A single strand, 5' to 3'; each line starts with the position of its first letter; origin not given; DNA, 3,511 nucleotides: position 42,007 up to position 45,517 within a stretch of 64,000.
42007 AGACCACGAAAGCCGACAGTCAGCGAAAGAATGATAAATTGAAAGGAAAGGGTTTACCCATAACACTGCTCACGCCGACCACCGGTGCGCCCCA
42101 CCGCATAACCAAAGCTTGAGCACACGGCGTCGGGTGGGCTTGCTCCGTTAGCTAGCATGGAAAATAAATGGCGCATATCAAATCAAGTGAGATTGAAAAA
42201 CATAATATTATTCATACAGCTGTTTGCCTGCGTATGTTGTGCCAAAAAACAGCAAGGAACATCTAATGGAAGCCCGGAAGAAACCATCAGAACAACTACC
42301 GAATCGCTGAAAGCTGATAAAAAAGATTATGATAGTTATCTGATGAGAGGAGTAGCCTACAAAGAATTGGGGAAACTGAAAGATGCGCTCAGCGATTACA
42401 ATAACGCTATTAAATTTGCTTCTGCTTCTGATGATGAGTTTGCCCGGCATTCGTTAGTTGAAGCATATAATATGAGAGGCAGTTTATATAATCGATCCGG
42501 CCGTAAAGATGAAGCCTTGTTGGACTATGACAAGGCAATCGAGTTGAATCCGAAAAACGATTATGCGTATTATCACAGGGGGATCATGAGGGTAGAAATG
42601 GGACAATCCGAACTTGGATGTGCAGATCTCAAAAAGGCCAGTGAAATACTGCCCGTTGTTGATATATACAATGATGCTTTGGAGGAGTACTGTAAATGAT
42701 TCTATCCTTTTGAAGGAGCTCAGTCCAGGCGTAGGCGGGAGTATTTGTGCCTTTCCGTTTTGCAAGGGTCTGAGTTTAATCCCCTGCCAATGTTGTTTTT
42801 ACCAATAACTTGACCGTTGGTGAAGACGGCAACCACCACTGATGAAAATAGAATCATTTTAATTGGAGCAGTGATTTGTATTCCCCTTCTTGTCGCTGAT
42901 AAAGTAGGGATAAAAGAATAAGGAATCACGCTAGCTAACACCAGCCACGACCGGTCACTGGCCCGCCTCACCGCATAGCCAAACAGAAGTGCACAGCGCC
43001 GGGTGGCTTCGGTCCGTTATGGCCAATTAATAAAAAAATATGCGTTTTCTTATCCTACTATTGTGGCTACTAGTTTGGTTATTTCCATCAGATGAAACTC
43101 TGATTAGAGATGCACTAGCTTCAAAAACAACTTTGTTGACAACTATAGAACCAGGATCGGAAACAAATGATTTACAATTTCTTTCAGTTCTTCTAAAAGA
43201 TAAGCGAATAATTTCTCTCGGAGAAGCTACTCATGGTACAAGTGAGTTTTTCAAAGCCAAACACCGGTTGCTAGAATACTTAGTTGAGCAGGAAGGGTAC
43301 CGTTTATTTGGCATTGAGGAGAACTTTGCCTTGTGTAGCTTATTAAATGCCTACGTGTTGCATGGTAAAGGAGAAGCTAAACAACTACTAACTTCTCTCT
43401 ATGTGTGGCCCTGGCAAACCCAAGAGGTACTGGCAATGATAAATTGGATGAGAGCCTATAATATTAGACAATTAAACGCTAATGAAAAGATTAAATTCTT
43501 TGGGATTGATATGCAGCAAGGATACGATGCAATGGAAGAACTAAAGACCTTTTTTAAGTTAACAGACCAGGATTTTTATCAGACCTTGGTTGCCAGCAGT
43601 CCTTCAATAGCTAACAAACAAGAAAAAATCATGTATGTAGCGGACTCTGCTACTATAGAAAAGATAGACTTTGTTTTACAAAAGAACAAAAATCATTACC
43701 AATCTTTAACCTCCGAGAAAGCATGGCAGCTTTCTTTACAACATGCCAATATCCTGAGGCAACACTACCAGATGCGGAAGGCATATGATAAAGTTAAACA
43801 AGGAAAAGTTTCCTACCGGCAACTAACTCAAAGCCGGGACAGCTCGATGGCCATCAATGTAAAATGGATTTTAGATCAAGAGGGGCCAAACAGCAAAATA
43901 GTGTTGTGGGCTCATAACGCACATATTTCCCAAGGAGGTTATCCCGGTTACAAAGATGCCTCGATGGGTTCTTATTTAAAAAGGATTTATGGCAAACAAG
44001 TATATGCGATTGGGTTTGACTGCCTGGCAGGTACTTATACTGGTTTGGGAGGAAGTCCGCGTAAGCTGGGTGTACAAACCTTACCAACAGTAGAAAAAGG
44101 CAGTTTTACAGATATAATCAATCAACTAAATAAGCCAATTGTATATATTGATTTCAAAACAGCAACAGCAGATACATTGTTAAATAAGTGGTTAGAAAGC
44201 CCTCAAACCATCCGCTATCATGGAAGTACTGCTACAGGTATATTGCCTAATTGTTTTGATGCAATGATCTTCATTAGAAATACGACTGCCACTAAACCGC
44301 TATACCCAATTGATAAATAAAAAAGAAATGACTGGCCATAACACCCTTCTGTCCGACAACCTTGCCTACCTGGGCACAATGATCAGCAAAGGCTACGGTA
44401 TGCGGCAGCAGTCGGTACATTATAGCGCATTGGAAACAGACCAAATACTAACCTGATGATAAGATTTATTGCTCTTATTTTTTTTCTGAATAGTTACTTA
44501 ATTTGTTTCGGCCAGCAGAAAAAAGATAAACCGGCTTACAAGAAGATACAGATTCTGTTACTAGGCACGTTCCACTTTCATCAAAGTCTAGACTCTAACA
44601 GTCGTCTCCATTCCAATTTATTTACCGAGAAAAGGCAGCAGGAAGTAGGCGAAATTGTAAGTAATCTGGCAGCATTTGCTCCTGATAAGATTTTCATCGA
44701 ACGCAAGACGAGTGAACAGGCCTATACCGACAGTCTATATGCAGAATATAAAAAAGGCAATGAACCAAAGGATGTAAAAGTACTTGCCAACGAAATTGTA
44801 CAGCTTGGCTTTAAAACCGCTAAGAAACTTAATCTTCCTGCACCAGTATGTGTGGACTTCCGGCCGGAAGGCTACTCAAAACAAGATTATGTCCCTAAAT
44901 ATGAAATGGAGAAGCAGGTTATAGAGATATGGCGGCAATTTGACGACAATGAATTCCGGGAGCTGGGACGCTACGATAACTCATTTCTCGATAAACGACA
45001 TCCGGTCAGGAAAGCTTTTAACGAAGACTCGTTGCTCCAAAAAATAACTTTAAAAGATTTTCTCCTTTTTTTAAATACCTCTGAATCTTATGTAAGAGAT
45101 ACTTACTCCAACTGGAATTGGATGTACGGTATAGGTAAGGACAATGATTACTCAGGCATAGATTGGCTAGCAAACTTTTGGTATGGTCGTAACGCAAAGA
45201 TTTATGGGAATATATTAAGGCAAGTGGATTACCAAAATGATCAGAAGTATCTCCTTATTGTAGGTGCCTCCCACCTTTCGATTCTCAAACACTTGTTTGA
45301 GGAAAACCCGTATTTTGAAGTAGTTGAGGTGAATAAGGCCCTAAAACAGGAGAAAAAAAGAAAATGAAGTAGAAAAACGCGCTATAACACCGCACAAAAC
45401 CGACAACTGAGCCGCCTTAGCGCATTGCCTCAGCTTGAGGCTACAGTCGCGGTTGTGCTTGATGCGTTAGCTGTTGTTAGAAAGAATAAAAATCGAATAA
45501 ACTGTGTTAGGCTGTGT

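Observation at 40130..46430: Integrase-less array of attC-like sites bounding promoterless, AT-rich gene cassettes (CALIN-type)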

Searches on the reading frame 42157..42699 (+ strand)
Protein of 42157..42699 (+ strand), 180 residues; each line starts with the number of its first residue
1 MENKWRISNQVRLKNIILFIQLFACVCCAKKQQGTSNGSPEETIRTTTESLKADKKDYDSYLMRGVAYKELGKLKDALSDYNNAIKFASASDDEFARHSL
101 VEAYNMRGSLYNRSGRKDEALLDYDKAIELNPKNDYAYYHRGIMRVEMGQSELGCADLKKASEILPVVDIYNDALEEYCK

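Call 9: search_protein_families(library=pfam, proteins=[window:42157-42699:+], max_evalue=0.01)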
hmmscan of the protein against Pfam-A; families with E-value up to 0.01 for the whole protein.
window:42157-42699:+ (180 aa): 15 families
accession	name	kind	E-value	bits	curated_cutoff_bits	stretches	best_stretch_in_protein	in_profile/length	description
PF00515.34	TPR_1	-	1.5e-17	63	27.8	2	101-134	1-34/34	Tetratricopeptide repeat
PF13431.12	TPR_17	-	7.6e-16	57.4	24.4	2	124-152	2-30/34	Tetratricopeptide repeat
PF13181.12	TPR_8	-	8.9e-15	54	25.7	2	101-134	1-34/34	Tetratricopeptide repeat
PF13414.12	TPR_11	-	3.4e-12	46.3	26.8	1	108-148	1-41/42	TPR repeat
PF07719.23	TPR_2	-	3.4e-12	45.9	27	2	102-134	2-34/34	Tetratricopeptide repeat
PF13428.12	TPR_14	-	3.1e-07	30.8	23.5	1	102-142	2-42/44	Tetratricopeptide repeat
PF13371.12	TPR_9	-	3.5e-07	30.6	35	1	111-166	5-60/73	Tetratricopeptide repeat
PF13432.12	TPR_16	-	5.1e-07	30.5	32.7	0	102-134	32-64/65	Tetratricopeptide repeat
PF13424.12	TPR_12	-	2.2e-06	28.2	30.1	1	63-130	8-74/77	Tetratricopeptide repeat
PF13174.12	TPR_6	-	2.8e-06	28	26.3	0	59-86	1-28/33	Tetratricopeptide repeat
PF13374.12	TPR_10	-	0.00014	22.2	27.5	0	102-130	3-31/42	Tetratricopeptide repeat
PF13429.12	TPR_15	-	0.00027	20.9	26.2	0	105-136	150-181/280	Tetratricopeptide repeat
PF01239.28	PPTA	-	0.0038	17.4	29.5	0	119-142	3-26/32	Protein prenyltransferase alpha subunit repeat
PF14561.12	TPR_20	-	0.0045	17.7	25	0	42-108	6-72/90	Tetratricopeptide repeat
PF14559.12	TPR_19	-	0.0052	17.5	25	0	115-140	5-30/68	Tetratricopeptide repeat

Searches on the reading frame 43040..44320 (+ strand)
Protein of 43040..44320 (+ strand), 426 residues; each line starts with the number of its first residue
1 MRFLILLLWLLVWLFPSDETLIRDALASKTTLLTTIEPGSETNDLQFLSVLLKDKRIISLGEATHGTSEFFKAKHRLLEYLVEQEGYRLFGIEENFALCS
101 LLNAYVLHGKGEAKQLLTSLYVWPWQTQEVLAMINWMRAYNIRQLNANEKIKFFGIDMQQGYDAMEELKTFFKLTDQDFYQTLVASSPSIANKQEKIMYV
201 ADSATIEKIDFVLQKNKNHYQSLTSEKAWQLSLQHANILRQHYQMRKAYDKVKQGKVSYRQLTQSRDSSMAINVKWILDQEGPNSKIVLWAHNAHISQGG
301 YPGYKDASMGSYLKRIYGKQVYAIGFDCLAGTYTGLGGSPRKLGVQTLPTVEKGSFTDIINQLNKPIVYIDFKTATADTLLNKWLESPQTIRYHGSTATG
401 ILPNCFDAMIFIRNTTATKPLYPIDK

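Call 9: search_protein_families(library=pfam, proteins=[window:43040-44320:+], max_evalue=0.01)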
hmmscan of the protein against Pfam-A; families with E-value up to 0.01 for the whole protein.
window:43040-44320:+ (426 aa): 1 family
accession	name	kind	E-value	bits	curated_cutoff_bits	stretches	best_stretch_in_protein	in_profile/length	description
PF05139.19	Erythro_esteras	-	3e-55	188.8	26.4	1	82-415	1-358/358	Erythromycin esterase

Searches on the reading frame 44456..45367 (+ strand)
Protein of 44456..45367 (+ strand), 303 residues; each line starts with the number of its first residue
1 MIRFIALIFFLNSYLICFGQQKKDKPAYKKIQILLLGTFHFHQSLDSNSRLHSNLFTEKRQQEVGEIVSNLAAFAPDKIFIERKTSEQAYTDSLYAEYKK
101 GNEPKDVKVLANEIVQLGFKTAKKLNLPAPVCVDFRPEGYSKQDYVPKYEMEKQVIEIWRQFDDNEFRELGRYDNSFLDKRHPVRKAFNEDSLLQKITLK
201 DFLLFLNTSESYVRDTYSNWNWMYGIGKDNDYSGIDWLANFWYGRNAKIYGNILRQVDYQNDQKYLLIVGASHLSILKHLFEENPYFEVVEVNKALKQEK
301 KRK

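Call 9: search_protein_families(library=pfam, proteins=[window:44456-45367:+], max_evalue=0.01)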
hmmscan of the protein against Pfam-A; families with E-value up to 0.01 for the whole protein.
window:44456-45367:+ (303 aa): 1 family
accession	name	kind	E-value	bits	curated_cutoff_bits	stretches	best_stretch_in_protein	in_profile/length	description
PF18950.5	DUF5694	-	1e-41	143.8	27.5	1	87-296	1-185/185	Family of unknown function (DUF5694)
